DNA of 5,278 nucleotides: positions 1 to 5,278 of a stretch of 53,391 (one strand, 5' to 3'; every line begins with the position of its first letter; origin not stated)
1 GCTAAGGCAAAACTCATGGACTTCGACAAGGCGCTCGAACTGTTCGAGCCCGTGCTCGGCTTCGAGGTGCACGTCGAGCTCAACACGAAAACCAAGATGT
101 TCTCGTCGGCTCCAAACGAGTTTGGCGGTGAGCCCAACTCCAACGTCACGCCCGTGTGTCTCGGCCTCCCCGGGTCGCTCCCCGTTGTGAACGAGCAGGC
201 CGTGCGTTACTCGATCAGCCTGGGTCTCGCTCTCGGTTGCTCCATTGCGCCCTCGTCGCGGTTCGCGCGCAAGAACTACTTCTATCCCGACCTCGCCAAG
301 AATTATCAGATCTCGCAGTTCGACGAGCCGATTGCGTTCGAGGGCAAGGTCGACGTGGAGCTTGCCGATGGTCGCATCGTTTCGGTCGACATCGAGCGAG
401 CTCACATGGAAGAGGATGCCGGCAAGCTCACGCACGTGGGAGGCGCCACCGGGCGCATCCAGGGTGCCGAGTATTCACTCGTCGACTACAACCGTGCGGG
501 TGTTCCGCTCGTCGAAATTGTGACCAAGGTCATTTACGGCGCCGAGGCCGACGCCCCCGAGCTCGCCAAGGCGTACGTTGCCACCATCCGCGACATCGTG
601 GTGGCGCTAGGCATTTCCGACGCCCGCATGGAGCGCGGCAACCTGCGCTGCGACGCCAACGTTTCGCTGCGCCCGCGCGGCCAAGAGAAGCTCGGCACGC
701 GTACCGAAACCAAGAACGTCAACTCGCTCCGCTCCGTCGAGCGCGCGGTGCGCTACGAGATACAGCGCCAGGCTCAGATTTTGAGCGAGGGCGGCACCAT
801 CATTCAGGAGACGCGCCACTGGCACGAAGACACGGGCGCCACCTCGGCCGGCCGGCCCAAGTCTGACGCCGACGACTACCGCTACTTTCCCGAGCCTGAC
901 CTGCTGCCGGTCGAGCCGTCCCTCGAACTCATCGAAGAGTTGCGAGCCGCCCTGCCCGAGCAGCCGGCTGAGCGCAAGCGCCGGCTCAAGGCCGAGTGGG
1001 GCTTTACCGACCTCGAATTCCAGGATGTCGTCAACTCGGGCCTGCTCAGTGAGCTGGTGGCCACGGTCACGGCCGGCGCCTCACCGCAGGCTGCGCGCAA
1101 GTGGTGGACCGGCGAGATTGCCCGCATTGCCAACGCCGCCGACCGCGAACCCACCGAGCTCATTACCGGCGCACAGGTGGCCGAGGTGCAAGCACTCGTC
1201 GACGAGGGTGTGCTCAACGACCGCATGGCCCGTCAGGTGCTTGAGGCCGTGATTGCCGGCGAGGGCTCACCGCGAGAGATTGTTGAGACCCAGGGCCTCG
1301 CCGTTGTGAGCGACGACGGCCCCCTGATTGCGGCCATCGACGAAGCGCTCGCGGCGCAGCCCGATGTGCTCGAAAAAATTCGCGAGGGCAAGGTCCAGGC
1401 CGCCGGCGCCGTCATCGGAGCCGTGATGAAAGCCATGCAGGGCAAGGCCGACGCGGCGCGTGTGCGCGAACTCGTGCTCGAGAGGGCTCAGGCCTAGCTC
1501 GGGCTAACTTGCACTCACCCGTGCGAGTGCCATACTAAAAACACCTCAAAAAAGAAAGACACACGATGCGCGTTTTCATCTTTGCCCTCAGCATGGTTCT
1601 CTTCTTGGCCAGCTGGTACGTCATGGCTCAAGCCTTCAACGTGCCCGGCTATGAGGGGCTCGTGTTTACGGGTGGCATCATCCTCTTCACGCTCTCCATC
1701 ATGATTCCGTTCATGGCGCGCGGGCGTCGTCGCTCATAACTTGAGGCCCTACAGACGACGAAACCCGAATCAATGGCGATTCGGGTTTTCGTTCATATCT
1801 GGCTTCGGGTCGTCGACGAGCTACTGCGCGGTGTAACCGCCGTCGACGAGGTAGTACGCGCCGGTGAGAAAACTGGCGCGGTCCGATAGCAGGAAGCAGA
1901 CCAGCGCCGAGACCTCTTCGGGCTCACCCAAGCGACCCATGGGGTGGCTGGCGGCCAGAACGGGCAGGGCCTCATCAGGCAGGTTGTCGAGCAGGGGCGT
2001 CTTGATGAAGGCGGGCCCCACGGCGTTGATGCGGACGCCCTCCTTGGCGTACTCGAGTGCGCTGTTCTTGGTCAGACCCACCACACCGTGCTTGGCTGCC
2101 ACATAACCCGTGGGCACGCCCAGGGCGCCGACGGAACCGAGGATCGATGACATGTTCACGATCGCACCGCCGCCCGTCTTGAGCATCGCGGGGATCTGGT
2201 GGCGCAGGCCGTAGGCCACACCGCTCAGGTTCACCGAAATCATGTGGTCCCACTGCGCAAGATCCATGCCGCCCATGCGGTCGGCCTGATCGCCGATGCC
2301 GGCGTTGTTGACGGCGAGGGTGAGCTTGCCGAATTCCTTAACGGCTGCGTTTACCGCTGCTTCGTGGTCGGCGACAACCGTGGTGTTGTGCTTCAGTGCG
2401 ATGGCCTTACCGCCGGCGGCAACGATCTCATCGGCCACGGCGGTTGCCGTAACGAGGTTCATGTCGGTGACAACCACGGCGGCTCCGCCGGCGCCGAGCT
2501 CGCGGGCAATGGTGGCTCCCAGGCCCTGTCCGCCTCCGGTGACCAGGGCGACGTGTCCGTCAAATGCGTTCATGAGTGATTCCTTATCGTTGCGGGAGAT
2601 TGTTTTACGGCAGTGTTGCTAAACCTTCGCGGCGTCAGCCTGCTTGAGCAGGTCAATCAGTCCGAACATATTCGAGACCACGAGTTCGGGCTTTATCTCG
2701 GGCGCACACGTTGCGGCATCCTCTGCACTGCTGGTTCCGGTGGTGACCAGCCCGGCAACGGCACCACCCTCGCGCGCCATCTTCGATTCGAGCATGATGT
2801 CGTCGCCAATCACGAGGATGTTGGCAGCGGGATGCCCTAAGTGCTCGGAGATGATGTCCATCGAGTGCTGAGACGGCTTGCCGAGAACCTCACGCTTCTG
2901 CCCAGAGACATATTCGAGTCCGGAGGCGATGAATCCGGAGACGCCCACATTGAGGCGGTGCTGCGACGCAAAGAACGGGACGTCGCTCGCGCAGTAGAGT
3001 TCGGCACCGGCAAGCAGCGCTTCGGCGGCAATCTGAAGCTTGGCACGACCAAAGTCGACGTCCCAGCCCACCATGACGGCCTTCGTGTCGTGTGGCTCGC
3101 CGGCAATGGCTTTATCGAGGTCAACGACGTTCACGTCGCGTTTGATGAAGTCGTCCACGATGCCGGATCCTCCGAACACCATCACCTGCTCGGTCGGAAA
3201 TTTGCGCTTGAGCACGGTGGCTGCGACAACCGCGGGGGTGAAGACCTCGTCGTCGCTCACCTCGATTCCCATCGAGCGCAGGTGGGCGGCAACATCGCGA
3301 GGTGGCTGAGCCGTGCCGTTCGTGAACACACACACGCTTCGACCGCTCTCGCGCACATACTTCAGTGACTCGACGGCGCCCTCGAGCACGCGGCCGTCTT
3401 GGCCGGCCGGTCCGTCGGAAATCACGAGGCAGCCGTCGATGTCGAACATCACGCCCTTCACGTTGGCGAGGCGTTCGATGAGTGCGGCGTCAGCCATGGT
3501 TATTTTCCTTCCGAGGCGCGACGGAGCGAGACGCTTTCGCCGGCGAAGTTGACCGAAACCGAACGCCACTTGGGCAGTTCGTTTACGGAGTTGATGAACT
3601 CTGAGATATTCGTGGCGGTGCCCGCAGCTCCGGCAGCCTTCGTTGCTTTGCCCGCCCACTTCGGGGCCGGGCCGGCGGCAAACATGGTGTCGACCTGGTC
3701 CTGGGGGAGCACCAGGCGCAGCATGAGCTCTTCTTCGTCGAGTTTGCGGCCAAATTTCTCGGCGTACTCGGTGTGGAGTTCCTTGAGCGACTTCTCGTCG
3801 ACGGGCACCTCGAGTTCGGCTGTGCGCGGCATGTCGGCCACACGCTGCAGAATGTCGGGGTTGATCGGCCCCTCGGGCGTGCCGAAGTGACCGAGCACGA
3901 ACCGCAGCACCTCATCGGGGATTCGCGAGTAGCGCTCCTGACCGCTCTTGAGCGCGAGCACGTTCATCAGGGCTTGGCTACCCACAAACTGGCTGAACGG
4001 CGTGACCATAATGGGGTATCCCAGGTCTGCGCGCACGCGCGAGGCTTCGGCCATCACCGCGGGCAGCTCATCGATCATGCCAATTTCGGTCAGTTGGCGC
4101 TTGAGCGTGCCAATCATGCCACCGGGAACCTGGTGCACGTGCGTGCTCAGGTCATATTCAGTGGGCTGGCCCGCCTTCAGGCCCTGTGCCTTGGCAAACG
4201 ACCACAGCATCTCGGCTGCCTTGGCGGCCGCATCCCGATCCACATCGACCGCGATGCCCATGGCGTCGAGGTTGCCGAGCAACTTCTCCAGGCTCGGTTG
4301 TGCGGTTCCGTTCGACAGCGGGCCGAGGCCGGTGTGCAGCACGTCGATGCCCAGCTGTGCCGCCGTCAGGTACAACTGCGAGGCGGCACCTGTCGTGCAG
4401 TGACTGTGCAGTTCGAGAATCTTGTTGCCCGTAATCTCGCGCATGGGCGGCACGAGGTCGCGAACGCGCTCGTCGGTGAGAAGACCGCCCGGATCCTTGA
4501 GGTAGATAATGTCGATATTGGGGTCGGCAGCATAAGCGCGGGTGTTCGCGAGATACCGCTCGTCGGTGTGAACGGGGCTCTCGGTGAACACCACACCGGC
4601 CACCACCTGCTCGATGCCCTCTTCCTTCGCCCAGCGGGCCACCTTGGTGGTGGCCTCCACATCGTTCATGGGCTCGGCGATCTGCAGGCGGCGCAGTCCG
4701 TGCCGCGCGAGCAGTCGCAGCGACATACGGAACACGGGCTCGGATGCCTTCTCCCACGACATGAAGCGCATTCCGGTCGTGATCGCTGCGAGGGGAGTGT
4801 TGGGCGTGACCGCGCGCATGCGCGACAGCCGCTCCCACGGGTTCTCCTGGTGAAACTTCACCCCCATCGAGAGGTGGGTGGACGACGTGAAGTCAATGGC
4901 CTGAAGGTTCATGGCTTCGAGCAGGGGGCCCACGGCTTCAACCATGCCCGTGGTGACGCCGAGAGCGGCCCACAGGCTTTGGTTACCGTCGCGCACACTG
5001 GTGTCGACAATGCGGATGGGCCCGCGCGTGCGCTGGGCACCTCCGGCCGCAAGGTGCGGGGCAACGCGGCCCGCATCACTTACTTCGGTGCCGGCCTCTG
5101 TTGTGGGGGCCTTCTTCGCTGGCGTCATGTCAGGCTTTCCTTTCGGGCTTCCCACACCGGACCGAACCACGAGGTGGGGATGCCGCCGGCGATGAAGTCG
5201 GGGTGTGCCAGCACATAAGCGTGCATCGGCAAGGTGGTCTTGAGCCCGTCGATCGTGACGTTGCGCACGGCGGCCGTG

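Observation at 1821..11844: Operon joining a phosphohistidine swivel protein to a three-part biotin carboxylase, beside IclR and acetoacetyl-CoA synthetase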

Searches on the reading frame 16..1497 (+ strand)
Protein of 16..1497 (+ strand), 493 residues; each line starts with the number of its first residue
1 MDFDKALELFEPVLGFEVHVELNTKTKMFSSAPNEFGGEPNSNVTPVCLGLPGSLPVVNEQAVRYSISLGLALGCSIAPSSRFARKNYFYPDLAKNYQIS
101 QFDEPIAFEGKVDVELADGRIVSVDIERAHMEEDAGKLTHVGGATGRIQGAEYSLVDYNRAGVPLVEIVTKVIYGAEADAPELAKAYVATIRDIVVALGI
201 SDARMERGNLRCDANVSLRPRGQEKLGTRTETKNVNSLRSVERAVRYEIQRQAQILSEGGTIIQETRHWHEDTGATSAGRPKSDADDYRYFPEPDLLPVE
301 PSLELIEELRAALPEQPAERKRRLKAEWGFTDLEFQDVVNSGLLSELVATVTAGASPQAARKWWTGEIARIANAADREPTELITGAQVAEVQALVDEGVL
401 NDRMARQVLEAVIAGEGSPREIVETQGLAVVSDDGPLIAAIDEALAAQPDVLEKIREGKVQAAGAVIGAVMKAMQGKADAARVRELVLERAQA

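Call 16: search_protein_families(library=pfam, proteins=[window:16-1497:+], max_evalue=0.001)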
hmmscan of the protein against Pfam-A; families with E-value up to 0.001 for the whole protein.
window:16-1497:+ (493 aa): 2 families
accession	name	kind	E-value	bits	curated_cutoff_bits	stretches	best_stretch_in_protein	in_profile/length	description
PF02934.20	GatB_N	-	6.5e-108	360.5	23.4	1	13-306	2-276/277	GatB/GatE catalytic domain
PF02637.23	GatB_Yqey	-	2.2e-35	122.2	27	1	349-489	5-146/148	GatB domain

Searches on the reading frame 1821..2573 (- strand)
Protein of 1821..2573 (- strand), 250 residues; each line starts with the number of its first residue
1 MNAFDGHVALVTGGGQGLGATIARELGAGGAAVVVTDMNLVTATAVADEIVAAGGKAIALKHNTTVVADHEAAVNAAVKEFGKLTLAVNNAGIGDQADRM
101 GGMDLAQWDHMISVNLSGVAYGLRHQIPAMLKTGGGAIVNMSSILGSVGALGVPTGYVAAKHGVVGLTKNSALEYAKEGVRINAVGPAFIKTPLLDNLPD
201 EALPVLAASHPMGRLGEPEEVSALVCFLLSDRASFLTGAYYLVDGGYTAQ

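Call 4: search_protein_families(library=pfam, proteins=[window:1821-2573:-], max_evalue=0.01)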
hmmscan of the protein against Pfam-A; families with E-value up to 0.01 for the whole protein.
window:1821-2573:- (250 aa): 3 families
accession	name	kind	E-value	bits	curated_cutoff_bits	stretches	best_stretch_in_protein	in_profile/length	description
PF13561.12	adh_short_C2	-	9.4e-57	192.7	27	1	16-248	6-236/236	Enoyl-(Acyl carrier protein) reductase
PF00106.31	adh_short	-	3.3e-46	157.7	26.6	1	8-199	2-191/195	short chain dehydrogenase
PF08659.16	KR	-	0.00041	20.8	22.6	1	9-160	3-152/180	KR domain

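Call 5: search_protein_families(library=ncbifam, proteins=[window:1821-2573:-], max_evalue=0.001)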
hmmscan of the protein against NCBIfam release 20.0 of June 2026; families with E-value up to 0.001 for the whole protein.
window:1821-2573:- (250 aa): 219 families (the best 25 are shown)
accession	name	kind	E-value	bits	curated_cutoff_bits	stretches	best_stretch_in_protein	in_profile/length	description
NF004818.0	PRK06172.1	equivalog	7.7e-71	238.4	336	1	2-250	3-253/253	SDR family oxidoreductase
NF053701.1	CsHdxCHCADhChcB2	equivalog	5.7e-68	229.1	350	1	4-250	1-245/245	cis-4-hydroxycyclohexanecarboxylate dehydrogenase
NF004198.0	PRK05653.1-3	equivalog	1.6e-63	214.5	296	1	3-247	4-246/248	3-oxoacyl-ACP reductase FabG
NF005559.1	PRK07231.1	subfamily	2.3e-62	210.7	215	1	4-248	2-248/249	glucose 1-dehydrogenase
TIGR01830.1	3oxo_ACP_reduc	equivalog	6.1e-58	196.3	297.75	1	9-246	1-237/239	3-oxoacyl-[acyl-carrier-protein] reductase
NF009093.0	PRK12429.1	subfamily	2.5e-57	194.1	258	1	4-250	3-259/259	3-hydroxybutyrate dehydrogenase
NF004791.0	PRK06138.1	equivalog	3.7e-57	193.5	312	1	5-250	4-252/252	SDR family oxidoreductase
NF009466.0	PRK12826.1-2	subfamily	2.8e-55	187.5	222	1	7-248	4-245/248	3-oxoacyl-ACP reductase FabG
NF005681.0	PRK07478.1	subfamily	8.7e-55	185.8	267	1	1-248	1-250/254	SDR family oxidoreductase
NF052558.1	MBtsdlDhBudC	equivalog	3.7e-54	183.9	270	1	4-249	1-243/250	meso-2,3-butanediol dehydrogenase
NF053702.1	TrHdxCHCADhChcB1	equivalog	4.7e-54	183.4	400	1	5-249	3-242/250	trans-4-hydroxycyclohexanecarboxylate dehydrogenase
TIGR01963.1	PHB_DH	subfamily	2.3e-53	181.1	307.05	1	7-250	2-255/255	3-hydroxybutyrate dehydrogenase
NF052562.1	RADHDNL4305835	equivalog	1.6e-52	178.5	400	1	3-250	4-252/252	NADP-dependent (R)-specific alcohol dehydrogenase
NF004774.0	PRK06114.1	equivalog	1.9e-51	174.9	360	1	4-249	14-261/262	SDR family oxidoreductase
NF004197.0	PRK05653.1-1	equivalog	7.5e-51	173.1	332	1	4-248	5-247/249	3-oxoacyl-ACP reductase FabG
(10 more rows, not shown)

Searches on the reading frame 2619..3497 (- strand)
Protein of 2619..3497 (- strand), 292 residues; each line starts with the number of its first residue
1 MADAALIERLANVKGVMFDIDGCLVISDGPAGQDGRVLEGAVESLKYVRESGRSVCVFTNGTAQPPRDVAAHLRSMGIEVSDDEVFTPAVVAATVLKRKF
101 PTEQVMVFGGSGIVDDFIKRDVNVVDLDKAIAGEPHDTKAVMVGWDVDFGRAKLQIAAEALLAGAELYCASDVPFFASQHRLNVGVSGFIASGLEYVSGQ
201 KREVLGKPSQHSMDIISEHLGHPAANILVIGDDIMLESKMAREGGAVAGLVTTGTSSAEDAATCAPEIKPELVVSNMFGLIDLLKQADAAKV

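Call 4: search_protein_families(library=pfam, proteins=[window:2619-3497:-], max_evalue=0.01)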
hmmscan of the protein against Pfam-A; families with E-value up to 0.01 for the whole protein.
window:2619-3497:- (292 aa): 3 families
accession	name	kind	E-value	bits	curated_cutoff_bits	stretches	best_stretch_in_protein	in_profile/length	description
PF13344.12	Hydrolase_6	-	3e-21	75.8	27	1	16-119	1-97/101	Haloacid dehalogenase-like hydrolase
PF13242.12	Hydrolase_like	-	2.1e-11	44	22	1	204-276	1-71/75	HAD-hyrolase-like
PF00702.32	Hydrolase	-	3.1e-07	31.4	26.4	0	195-245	142-191/191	haloacid dehalogenase-like hydrolase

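Call 5: search_protein_families(library=ncbifam, proteins=[window:2619-3497:-], max_evalue=0.001)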
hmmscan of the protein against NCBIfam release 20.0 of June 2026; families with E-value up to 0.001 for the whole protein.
window:2619-3497:- (292 aa): 8 families
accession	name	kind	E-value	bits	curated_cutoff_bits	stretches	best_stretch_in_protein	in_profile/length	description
NF053752.1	TK1734_fam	exception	2.1e-32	112.4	475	1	15-285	2-260/260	2-phosphoglycolate phosphatase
TIGR01460.1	HAD-SF-IIA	subfamily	1.8e-27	96.7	100.15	1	16-254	1-246/246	HAD-IIA family hydrolase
TIGR01452.1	PGP_euk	subfamily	7.4e-26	91.2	201.95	1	13-264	2-259/279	phosphoglycolate/pyridoxal phosphate family phosphatase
TIGR01458.1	HAD-SF-IIA-hyp3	hypoth_equivalog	3.8e-24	85.4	175.95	1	13-286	1-256/257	TIGR01458 family HAD-type hydrolase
TIGR01457.1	HAD-SF-IIA-hyp2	hypoth_equivalog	1.2e-17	64.3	247.65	1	22-275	3-244/249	TIGR01457 family HAD-type hydrolase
NF007762.0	PRK10444.1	equivalog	6.9e-17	61.8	368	1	13-263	3-232/250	HAD-IIA family hydrolase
TIGR01662.1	HAD-SF-IIIA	subfamily_domain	6e-08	32.9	44.6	1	14-62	1-51/141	HAD-IIIA family hydrolase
TIGR01668.1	YqeG_hyp_ppase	hypoth_equivalog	1.2e-07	31.4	89.1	1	9-110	21-116/170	YqeG family HAD IIIA-type phosphatase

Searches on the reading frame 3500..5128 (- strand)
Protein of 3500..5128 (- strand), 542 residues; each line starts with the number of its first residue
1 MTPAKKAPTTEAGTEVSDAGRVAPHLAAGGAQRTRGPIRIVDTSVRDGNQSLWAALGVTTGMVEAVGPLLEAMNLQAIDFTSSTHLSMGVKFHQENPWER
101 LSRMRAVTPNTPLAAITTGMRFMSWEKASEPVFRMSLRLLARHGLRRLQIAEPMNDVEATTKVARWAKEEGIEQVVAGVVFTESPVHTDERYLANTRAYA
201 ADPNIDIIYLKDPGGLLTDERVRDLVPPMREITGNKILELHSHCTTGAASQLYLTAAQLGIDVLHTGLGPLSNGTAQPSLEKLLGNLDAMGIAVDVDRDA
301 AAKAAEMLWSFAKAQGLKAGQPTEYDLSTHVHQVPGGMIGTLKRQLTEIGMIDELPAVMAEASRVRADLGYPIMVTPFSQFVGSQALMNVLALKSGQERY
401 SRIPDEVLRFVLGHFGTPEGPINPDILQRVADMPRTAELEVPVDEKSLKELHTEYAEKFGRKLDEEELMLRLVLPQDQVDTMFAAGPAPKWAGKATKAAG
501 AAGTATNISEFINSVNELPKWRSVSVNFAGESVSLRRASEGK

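Call 4: search_protein_families(library=pfam, proteins=[window:3500-5128:-], max_evalue=0.01)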
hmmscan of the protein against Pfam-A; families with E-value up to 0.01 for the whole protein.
window:3500-5128:- (542 aa): 2 families
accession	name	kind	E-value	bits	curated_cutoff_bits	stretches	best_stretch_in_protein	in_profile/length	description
PF02436.23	PYC_OADA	-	2.6e-33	115.9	27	1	331-482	3-161/201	Conserved carboxylase domain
PF00682.25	HMGL-like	-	6.3e-11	42.6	29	1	38-306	2-258/260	HMGL-like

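Call 5: search_protein_families(library=ncbifam, proteins=[window:3500-5128:-], max_evalue=0.001)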
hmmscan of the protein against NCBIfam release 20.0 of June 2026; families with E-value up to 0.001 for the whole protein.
window:3500-5128:- (542 aa): 18 families
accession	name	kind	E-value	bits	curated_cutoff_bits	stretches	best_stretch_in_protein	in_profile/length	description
NF006761.0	PRK09282.1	domain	6.1e-81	272.6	402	1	38-475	4-431/591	pyruvate carboxylase subunit B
TIGR01108.1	oadA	equivalog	2.7e-73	247.4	756.5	1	40-476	1-431/582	sodium-extruding oxaloacetate decarboxylase subunit alpha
NF010644.0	PRK14041.1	equivalog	3.2e-70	237.1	734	1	39-438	4-395/467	pyruvate carboxylase subunit B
NF008985.0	PRK12331.1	equivalog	3e-66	224.1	718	1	38-456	4-418/465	oxaloacetate decarboxylase subunit alpha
NF009231.0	PRK12581.1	equivalog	7.5e-52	176.4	954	1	38-428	13-398/468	oxaloacetate decarboxylase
NF010645.0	PRK14042.1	equivalog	1.4e-50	172.7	1182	1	40-475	6-431/596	pyruvate carboxylase subunit B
NF010643.0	PRK14040.1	subfamily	1.1e-49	169.5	892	1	35-434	4-395/595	oxaloacetate decarboxylase subunit alpha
NF008984.0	PRK12330.1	equivalog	3.1e-48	164.9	827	1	38-441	6-402/500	methylmalonyl-CoA carboxytransferase subunit 5S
NF009554.0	PRK12999.1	equivalog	2.6e-43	148.1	965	1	33-481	529-988/1147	pyruvate carboxylase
TIGR01235.1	pyruv_carbox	equivalog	1.2e-33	115.7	1114.45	1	37-479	530-983/1143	pyruvate carboxylase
NF006049.0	PRK08195.1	subfamily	1.2e-08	34.4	229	1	37-311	7-269/344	4-hyroxy-2-oxovalerate/4-hydroxy-2-oxopentanoic acid aldolase,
TIGR03217.1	4OH_2_O_val_ald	equivalog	1.7e-07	30.7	286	1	38-307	3-260/334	4-hydroxy-2-oxovalerate aldolase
TIGR02146.1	LysS_fung_arch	equivalog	1e-05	24.9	413.55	1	157-269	109-217/344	homocitrate synthase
NF002085.0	PRK00915.1-2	subfamily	1.1e-05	24.4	517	1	160-308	127-271/504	2-isopropylmalate synthase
NF041069.1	IPMS_Sufob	equivalog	2.8e-05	23.6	600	1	163-290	118-241/371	isopropylmalate synthase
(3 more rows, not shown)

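Call 32: search_solved_structures(query=window:3500-5128:-, max_evalue=1e-10)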
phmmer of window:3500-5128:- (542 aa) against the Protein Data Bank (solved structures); distinct sequences matched with E-value up to 1e-10: 29.
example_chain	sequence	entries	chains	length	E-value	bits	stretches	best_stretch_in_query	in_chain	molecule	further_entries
5ks8_C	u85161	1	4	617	4.4e-51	177.3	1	38-430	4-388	Pyruvate carboxylase subunit beta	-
1s3h_A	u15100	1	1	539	2.5e-44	155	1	38-433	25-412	transcarboxylase 5S subunit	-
2nx9_A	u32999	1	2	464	5.3e-44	153.9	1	38-431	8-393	Oxaloacetate decarboxylase 2, subunit alpha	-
1rqb_A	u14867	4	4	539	9.8e-44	153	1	38-433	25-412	transcarboxylase 5S subunit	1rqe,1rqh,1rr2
1u5j_A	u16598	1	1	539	1.3e-43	152.6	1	38-433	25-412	transcarboxylase 5S subunit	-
2qf7_A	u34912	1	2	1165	9.5e-31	110.2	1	33-472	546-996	Pyruvate carboxylase protein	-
3tw6_A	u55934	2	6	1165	4.7e-30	107.9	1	33-472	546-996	Pyruvate carboxylase protein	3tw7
4jx4_A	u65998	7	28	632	4.9e-30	107.8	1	33-475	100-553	Pyruvate carboxylase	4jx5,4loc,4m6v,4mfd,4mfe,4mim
4jx6_A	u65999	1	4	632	2.4e-29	105.6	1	33-475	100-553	Pyruvate carboxylase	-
9ueq_A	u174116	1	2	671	2.3e-28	102.3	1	34-427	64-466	Pyruvate carboxylase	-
9ubg_A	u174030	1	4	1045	5.6e-28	101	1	34-427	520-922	Pyruvate carboxylase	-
9vmh_A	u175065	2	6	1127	6.3e-28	100.9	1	34-427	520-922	Pyruvate carboxylase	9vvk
5vz0_A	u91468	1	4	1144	6.7e-27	97.5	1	37-477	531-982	Pyruvate carboxylase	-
5vyw_A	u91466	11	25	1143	1.3e-26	96.6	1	37-477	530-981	Pyruvate carboxylase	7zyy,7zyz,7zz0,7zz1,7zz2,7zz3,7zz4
5vyz_A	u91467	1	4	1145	1.3e-26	96.6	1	37-477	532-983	Pyruvate carboxylase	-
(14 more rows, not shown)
